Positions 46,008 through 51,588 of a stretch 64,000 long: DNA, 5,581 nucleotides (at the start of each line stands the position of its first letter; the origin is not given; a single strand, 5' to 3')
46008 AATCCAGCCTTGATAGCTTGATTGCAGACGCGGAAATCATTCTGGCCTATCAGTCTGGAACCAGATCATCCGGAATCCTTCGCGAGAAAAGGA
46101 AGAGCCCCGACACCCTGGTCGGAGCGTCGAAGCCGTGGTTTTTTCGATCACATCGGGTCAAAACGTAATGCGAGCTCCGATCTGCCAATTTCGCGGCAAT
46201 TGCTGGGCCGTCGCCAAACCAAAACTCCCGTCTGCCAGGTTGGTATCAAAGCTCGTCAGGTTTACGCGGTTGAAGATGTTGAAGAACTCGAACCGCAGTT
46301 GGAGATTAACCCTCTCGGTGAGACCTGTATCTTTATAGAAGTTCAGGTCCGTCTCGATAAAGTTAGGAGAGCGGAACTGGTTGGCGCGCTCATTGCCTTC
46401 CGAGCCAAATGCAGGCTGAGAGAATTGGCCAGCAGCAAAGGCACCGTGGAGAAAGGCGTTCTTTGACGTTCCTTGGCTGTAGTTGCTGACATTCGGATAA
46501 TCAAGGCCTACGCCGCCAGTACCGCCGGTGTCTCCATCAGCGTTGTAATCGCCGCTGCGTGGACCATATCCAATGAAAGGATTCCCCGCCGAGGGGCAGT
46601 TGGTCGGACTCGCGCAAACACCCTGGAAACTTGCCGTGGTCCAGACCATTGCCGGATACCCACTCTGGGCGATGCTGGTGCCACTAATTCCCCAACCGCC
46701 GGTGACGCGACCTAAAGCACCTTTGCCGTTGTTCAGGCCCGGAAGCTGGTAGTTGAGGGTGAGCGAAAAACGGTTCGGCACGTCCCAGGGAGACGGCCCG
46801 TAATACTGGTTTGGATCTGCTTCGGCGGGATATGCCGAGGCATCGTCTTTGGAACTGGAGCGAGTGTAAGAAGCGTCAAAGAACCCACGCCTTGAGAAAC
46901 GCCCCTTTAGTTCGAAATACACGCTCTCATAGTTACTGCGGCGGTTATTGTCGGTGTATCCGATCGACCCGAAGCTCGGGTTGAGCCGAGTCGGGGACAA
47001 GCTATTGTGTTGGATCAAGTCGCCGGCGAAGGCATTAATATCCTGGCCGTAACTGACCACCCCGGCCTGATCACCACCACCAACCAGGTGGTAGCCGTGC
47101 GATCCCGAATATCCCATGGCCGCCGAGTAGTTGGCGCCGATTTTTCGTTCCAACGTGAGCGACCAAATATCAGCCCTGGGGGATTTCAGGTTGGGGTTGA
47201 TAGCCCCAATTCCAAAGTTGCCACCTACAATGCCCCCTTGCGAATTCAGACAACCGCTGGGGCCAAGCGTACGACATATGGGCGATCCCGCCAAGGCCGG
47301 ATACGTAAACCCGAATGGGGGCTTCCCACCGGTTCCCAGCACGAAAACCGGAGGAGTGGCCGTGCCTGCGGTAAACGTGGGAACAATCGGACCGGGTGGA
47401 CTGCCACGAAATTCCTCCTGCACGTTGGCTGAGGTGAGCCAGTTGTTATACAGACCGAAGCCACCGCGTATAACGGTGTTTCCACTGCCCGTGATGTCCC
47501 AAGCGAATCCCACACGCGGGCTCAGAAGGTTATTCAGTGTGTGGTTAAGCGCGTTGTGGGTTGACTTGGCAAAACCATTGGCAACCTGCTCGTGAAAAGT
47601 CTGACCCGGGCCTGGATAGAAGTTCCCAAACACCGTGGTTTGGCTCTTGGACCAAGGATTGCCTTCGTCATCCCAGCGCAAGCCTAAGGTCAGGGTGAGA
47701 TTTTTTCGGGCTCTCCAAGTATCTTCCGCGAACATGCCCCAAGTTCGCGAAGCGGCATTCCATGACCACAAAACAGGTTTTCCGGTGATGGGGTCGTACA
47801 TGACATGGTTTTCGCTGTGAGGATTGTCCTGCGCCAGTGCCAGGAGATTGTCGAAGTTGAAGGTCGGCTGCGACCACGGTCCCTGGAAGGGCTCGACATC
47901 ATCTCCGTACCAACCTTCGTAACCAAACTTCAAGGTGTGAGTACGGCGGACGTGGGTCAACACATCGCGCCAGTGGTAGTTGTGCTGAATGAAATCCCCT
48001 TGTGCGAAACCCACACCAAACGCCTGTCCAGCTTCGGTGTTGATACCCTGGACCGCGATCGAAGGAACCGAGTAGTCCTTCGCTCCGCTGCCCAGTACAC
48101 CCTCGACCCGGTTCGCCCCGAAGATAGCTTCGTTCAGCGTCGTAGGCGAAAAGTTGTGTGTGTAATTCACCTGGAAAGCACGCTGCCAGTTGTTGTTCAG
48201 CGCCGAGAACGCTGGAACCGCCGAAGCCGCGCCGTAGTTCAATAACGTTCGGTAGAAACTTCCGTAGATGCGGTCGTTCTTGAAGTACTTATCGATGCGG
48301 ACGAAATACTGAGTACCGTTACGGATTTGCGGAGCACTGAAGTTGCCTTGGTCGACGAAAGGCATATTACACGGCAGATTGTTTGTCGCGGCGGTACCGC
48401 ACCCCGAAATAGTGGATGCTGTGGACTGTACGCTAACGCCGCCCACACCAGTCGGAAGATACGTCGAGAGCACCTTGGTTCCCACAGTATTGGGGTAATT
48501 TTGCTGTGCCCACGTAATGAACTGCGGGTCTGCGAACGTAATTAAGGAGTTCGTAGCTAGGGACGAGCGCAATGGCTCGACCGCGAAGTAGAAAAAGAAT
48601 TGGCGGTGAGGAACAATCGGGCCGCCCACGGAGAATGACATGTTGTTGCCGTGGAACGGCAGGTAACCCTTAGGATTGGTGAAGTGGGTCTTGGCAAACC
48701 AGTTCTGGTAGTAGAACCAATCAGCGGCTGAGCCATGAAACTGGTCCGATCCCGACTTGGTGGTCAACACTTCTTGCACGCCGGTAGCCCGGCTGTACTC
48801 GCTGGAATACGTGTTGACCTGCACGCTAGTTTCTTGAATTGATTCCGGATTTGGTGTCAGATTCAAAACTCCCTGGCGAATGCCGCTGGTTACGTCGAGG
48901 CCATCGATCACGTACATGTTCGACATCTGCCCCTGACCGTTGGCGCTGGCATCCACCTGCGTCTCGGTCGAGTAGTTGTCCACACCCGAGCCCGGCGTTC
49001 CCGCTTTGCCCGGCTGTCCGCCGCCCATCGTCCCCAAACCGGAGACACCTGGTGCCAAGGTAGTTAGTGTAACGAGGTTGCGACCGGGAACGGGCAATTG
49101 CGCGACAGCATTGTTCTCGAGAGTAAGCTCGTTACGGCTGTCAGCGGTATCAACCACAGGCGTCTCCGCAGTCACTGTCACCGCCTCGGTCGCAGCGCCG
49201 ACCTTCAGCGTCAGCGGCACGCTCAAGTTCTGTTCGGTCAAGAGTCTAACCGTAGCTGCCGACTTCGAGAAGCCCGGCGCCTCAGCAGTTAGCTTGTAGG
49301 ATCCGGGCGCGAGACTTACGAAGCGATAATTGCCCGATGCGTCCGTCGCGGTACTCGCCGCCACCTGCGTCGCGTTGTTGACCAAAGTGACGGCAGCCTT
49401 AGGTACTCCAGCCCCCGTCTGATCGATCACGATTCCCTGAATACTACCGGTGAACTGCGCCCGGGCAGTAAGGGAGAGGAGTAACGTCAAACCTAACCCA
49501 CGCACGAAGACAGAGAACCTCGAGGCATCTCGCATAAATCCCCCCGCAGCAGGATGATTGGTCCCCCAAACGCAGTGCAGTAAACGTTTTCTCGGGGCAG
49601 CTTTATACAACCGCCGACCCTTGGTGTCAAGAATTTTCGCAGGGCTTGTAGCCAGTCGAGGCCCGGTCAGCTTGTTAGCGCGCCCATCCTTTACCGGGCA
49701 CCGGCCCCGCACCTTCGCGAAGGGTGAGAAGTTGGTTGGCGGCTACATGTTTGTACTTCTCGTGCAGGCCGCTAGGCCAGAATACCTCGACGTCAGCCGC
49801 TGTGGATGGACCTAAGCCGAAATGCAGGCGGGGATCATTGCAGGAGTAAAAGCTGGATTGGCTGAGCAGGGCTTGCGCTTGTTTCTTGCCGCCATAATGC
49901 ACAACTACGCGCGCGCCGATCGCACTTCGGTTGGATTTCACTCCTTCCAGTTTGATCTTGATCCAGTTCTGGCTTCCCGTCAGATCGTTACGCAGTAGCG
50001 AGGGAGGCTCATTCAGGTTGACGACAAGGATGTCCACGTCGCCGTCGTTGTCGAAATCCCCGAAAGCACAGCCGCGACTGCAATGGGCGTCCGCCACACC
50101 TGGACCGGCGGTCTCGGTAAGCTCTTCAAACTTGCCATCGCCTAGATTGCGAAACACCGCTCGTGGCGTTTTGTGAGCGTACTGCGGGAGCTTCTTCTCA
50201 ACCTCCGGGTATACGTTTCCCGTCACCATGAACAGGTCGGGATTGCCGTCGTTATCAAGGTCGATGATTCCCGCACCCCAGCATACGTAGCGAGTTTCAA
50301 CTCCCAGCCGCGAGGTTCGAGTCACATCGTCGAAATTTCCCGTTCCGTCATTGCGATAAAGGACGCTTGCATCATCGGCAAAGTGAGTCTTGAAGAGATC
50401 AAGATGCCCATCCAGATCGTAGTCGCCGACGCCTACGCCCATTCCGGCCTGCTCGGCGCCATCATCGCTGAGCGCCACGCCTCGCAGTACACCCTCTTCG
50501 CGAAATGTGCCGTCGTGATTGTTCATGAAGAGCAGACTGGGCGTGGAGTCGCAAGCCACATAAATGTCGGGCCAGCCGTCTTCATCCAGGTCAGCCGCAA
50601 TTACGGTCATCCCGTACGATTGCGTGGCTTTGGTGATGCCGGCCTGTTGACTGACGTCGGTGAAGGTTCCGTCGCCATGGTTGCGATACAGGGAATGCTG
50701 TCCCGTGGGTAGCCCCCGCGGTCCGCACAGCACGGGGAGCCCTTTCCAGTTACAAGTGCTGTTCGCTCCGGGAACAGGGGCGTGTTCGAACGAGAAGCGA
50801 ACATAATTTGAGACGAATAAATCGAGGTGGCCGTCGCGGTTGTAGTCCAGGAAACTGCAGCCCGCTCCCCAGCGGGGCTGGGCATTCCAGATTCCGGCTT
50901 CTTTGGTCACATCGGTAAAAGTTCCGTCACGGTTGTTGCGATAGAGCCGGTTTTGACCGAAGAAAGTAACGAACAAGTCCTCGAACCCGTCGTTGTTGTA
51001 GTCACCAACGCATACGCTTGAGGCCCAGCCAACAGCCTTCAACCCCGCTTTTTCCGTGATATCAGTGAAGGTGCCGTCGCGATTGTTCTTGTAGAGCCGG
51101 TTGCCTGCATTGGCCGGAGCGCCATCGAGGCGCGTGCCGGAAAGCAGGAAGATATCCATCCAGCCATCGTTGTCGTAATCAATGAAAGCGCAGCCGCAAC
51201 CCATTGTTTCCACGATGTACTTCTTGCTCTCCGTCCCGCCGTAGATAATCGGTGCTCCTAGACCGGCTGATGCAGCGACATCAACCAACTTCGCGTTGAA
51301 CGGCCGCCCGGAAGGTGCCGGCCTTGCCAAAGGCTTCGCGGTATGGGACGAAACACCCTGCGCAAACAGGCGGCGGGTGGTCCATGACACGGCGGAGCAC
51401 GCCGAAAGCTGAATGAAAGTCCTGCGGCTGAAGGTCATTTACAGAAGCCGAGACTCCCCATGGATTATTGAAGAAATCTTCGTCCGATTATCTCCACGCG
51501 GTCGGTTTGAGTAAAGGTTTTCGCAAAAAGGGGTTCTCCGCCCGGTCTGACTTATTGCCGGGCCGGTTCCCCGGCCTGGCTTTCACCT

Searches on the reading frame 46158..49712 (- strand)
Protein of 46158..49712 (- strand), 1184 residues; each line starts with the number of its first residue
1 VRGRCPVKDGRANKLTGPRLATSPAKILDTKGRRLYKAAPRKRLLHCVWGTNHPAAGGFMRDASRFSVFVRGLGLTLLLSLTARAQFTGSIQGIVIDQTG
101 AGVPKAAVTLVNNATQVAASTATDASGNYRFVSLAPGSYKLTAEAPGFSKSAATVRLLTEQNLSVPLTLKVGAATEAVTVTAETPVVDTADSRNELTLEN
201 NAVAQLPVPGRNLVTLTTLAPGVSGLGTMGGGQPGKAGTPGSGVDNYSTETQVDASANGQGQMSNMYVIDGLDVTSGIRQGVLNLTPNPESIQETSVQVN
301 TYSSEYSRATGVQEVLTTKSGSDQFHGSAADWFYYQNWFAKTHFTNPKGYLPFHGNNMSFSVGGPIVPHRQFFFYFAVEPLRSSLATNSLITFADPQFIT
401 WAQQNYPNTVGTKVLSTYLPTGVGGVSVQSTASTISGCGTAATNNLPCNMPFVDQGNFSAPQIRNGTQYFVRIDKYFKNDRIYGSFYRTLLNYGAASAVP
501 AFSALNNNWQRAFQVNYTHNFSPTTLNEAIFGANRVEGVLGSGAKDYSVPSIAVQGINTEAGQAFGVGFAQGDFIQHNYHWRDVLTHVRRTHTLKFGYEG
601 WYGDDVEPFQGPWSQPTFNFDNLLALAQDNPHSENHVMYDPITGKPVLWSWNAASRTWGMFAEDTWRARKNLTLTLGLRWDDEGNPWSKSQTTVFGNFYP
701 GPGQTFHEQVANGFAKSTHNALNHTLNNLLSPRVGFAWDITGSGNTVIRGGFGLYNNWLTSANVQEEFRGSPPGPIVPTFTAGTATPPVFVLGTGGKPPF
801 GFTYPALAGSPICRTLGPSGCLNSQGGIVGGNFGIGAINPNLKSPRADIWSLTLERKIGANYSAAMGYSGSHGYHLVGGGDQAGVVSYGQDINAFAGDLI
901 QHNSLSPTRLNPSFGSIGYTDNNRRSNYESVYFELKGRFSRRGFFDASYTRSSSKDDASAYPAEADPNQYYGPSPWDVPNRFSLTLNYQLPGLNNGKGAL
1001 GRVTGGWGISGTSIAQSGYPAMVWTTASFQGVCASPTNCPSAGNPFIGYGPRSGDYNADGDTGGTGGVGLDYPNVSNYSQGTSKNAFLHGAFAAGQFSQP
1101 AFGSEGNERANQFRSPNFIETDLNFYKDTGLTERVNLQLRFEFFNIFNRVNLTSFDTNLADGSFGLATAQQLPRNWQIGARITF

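Call 10: search_protein_families(library=pfam, proteins=[window:46158-49712:-], max_evalue=0.01)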
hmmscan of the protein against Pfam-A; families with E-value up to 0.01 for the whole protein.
window:46158-49712:- (1184 aa): 7 families
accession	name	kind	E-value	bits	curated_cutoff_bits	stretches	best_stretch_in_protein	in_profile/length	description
PF25183.1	OMP_b-brl_4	-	5e-106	356.4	30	1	317-1177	1-838/838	Outer membrane beta barrel domain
PF13620.12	CarboxypepD_reg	-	7.4e-21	74.7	32.3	1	90-169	1-81/82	Carboxypeptidase regulatory-like domain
PF17210.9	SdrD_B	-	5.4e-08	33.5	29.7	1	97-147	18-68/112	SdrD B-like domain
PF13715.12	CarbopepD_reg_2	-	4.1e-07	30.4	32.2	1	91-172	1-79/88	CarboxypepD_reg-like domain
PF00593.30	TonB_dep_Rec_b-barrel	-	6.8e-07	29.9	27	1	479-855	30-280/436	TonB dependent receptor-like, beta-barrel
PF02369.22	Big_1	-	9.5e-05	22.9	34.9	1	90-156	20-91/93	Bacterial Ig-like domain (group 1)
PF07210.18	DUF1416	-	0.0014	18.9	23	1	90-146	21-75/97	Protein of unknown function (DUF1416)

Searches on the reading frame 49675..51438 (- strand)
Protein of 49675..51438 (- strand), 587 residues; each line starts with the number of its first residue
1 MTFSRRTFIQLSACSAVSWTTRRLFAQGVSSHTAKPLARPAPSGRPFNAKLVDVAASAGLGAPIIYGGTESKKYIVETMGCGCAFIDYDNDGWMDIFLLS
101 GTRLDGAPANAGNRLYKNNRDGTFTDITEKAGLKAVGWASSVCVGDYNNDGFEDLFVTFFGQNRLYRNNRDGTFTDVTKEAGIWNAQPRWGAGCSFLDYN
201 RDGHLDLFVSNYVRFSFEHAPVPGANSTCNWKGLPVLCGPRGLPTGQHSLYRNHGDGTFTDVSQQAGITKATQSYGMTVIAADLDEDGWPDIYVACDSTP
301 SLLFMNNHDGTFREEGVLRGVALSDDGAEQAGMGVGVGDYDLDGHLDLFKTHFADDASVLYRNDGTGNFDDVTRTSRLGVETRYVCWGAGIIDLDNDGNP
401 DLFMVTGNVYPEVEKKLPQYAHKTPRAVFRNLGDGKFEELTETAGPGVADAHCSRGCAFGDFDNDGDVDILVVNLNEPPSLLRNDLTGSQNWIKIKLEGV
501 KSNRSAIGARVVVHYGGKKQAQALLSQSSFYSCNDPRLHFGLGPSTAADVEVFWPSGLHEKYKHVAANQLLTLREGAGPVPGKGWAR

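Call 10: search_protein_families(library=pfam, proteins=[window:49675-51438:-], max_evalue=0.01)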
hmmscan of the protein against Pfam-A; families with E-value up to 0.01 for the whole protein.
window:49675-51438:- (587 aa): 3 families
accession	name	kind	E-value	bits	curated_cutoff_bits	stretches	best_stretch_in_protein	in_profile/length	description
PF13517.12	FG-GAP_3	-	1.3e-56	189.5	26.9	6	87-157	1-61/61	FG-GAP-like repeat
PF07593.17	UnbV_ASPIC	-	3e-19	69.1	23.4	1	506-572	1-68/68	ASPIC and UnbV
PF01839.29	FG-GAP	-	2.1e-17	63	22.1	1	139-158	2-21/37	FG-GAP repeat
